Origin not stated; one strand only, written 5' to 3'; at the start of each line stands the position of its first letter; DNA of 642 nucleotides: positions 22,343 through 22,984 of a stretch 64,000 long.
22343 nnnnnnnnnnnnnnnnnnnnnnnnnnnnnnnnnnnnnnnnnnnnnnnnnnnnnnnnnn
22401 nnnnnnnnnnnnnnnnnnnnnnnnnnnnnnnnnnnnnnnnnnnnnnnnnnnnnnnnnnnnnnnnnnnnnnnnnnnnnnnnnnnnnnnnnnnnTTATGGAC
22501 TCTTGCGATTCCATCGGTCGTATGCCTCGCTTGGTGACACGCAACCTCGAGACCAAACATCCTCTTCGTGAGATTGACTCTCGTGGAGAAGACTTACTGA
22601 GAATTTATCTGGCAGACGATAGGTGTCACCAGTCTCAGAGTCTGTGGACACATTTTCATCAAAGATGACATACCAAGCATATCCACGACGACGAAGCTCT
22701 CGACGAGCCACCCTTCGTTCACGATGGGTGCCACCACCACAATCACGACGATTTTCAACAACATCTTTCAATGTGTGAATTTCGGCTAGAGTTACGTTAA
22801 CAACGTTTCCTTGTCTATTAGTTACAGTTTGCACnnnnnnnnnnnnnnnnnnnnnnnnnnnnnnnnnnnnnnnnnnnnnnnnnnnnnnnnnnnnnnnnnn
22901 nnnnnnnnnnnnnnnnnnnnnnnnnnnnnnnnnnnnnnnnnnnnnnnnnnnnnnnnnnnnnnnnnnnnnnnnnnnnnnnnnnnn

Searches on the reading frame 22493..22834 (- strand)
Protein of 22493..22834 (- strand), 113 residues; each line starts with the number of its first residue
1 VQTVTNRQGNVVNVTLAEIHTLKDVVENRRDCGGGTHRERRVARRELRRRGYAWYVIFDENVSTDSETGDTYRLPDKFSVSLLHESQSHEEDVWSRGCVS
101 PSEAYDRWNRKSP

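Call 4: search_protein_families(library=pfam, proteins=[window:22493-22834:-], max_evalue=1)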
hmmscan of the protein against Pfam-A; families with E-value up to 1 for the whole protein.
window:22493-22834:- (113 aa): 0 families

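Call 5: search_protein_families(library=ncbifam, proteins=[window:22493-22834:-], max_evalue=1)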
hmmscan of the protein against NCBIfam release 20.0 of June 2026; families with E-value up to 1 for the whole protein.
window:22493-22834:- (113 aa): 0 families

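Call 37: find_homologous_proteins(query=window:22496-22834:-, max_evalue=0.01)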
Query window:22496-22834:- (113 aa): 5 proteins with E <= 0.01 among 8 candidates.
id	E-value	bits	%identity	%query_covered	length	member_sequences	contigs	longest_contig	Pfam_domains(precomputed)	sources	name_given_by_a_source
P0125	3.1e-71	254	100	100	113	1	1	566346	-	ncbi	ncbi:MAG: hypothetical protein V4526_00405 [Patescibacteria group bacterium]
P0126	5.2e-44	167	68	100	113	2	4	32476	-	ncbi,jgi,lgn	jgi:hypothetical protein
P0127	5.8e-44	166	70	100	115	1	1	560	-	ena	-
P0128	9.3e-32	127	55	99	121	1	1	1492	-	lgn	-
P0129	6.1e-22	95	54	100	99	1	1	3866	-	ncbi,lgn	-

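Call 38: find_encoding_contigs(protein=P0126, flank=8000, max_places=4)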
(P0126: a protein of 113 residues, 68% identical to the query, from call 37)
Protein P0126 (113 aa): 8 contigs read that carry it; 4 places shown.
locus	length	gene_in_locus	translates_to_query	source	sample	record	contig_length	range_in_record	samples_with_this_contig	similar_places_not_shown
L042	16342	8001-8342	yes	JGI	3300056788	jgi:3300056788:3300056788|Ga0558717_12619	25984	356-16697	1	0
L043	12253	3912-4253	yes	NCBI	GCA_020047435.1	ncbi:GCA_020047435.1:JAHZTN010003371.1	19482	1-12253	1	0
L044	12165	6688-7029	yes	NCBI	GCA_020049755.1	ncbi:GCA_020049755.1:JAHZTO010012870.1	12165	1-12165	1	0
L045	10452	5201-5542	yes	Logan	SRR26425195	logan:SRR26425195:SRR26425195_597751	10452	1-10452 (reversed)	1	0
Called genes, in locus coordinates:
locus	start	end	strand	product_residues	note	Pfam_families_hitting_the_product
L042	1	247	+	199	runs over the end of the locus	?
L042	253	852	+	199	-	PF21176:RecR_HhH, PF01751:Toprim (weak), PF13662:Toprim_4, PF21175:RecR_C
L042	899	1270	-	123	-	PF00829:Ribosomal_L21p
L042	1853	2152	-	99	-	PF02646:RmuC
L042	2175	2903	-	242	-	PF02646:RmuC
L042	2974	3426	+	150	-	PF09424:YqeY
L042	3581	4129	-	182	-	PF01936:NYN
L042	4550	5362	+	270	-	-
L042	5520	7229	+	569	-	PF00005:ABC_tran (faint), PF02463:SMC_N, PF13476:AAA_23 (weak), PF13304:AAA_21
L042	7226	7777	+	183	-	PF13302:Acetyltransf_3, PF13420:Acetyltransf_4, PF00583:Acetyltransf_1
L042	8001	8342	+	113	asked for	-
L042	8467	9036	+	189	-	PF03193:RsgA_GTPase (faint), PF00009:GTP_EFTU (faint), PF02421:FeoB_N, PF00350:Dynamin_N (faint), PF01926:MMR_HSR1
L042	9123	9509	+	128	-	-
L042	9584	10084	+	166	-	PF01625:PMSR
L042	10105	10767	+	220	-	PF00483:NTP_transferase, PF01128:IspD (weak), PF12804:NTP_transf_3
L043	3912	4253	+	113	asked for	-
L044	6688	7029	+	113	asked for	-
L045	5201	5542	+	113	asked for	-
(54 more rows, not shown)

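Call 39: find_encoding_contigs(protein=P0129, flank=8000, max_places=3)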
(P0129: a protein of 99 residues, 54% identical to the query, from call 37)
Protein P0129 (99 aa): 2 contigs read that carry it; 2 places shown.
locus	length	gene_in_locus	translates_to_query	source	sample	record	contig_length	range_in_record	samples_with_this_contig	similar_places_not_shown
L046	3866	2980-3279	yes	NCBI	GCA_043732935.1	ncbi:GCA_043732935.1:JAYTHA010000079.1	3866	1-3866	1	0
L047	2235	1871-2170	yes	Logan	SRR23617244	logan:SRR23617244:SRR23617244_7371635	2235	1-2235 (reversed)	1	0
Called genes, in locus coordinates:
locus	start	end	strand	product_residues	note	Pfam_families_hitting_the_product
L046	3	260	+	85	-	?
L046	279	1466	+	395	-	PF02151:UVR, PF08459:UvrC_RNaseH_dom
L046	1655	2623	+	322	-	PF01820:Dala_Dala_lig_N, PF07478:Dala_Dala_lig_C, PF14397:ATPgrasp_ST (faint), PF01071:GARS_A (weak), PF02655:ATP-grasp_3, PF02786:CPSase_L_D2 (faint), PF08443:RimK (faint), PF02222:ATP-grasp (weak)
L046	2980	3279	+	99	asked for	-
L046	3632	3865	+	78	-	?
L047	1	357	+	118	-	?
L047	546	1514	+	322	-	PF01820:Dala_Dala_lig_N, PF07478:Dala_Dala_lig_C, PF14397:ATPgrasp_ST (faint), PF01071:GARS_A (weak), PF02655:ATP-grasp_3, PF02786:CPSase_L_D2 (faint), PF08443:RimK (faint), PF02222:ATP-grasp (weak)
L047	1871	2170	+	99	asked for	-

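Call 47: find_encoding_contigs(protein=P0128, flank=3000, max_places=3)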
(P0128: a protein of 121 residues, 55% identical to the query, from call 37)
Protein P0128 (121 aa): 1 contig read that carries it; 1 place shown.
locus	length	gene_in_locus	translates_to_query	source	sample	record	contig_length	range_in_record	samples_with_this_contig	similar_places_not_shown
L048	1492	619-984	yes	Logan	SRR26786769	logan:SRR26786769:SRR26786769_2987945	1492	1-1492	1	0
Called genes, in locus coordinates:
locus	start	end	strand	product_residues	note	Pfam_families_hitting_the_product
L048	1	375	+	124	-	?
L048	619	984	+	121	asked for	-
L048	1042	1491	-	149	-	?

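Call 48: find_encoding_contigs(protein=P0127, flank=3000, max_places=3)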
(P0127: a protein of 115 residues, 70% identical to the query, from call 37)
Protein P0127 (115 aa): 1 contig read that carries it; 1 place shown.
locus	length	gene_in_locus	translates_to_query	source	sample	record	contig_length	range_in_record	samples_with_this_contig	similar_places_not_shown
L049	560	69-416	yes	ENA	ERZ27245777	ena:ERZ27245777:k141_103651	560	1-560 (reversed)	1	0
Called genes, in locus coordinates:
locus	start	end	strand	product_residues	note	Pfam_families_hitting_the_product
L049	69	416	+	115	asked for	-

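Call 59: search_dna_similar(query=window:22496-22834:-, collection=phages, mode=protein, max_evalue=0.01, max_rows=8)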
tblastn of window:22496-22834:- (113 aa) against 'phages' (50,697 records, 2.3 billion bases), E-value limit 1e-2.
No match.

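Call 62: search_protein_families(library=phrogs, proteins=[window:22493-22834:-], max_evalue=0.01)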
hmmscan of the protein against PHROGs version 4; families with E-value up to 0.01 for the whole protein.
window:22493-22834:- (113 aa): 0 families

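Call 63: search_protein_families(library=padloc, proteins=[window:22493-22834:-], max_evalue=0.01)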
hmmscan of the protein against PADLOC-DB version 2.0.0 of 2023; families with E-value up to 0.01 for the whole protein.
window:22493-22834:- (113 aa): 0 families

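Call 68: predict_structure(alignment_id=A4)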
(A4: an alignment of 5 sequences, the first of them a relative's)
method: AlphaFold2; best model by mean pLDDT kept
length: 113 residues; sequences in the alignment: 5
mean_pLDDT: 77.0   pTM: 0.60
mean pLDDT of the five models: 77.0, 76.0, 75.9, 71.6, 65.4
residues with pLDDT >= 90: 0; 70-90: 82; 50-70: 31; < 50: 0
segments of 3 or more residues with pLDDT < 50: none
pLDDT, mean of each block of 10 residues (from residue 1): 69 76 85 79 88 81 70 69 78 73 82 69
secondary structure, 60 per line:
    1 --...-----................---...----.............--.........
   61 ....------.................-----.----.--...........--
elements in order: E3-5 E11-13 H14-26 H37-49 E52-64 E71-84 H101-111

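Call 82: fold_search(model_id=the predicted structure, library=viral)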
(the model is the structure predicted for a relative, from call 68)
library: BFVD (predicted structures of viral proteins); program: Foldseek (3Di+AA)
matches with E <= 10: 701; with E <= 0.001: 0
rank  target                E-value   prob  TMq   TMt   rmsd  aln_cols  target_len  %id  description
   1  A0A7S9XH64            1.0e-01  0.14  0.20  0.17  18.2       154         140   13  Integration host factor [Enterococcus phage EFGrNG]
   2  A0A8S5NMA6            1.2e-01  0.15  0.21  0.11  16.9       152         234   14  Terminase small subunit [Siphoviridae sp. ctFbs2]
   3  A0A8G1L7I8            1.5e-01  0.23  0.27  0.26  15.8       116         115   16  (no name in the UniProt tables at hand)
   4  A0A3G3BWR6            1.8e-01  0.25  0.26  0.27  14.2        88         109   17  Uncharacterized protein [Bacillus phage vB_BpsS-36]
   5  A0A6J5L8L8            1.8e-01  0.20  0.20  0.27  12.1        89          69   12  Uncharacterized protein [uncultured Caudovirales phage]
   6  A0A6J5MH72            2.0e-01  0.11  0.19  0.16  13.8       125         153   10  Uncharacterized protein [uncultured Caudovirales phage]
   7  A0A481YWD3            2.1e-01  0.13  0.20  0.14  14.8       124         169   17  Uncharacterized protein [Marseillevirus LCMAC103]
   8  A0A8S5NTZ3            2.2e-01  0.20  0.26  0.28  13.4        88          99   11  Uncharacterized protein [Myoviridae sp. cthRr4]
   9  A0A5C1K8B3            2.5e-01  0.10  0.17  0.11  15.7       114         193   12  Uncharacterized protein [Pseudomonas phage vB_PaeM_PS119XW]
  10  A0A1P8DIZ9            2.7e-01  0.12  0.22  0.19  13.1       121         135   11  (no name in the UniProt tables at hand)
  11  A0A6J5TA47            2.9e-01  0.13  0.23  0.06  15.1       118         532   13  Gene 88 protein [uncultured Caudovirales phage]
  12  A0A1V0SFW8            3.2e-01  0.23  0.30  0.21   8.5       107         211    8  Uncharacterized protein [Hokovirus HKV1]
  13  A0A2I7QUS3            3.2e-01  0.20  0.30  0.28  11.8       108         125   10  (no name in the UniProt tables at hand)
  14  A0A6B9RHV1            3.5e-01  0.69  0.26  0.30   7.1        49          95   22  Uncharacterized protein [Escherichia phage vB_EcoP_PHB19]
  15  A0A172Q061            3.5e-01  0.28  0.23  0.26   8.3        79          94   14  Transcriptional regulator [Acinetobacter phage vB_AbaM_ME3]
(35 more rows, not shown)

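Call 90: find_related_loci(query=A4, collection=viral_contigs, flank=5000)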
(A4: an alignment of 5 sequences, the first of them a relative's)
Query A4 (113 aa) in viral_contigs; peptide patterns used: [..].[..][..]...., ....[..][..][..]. (x = any residue, [..] = any of these).
106 stretches matched a pattern, but none encodes a relative of the query by tblastn (E <= 1e-3).
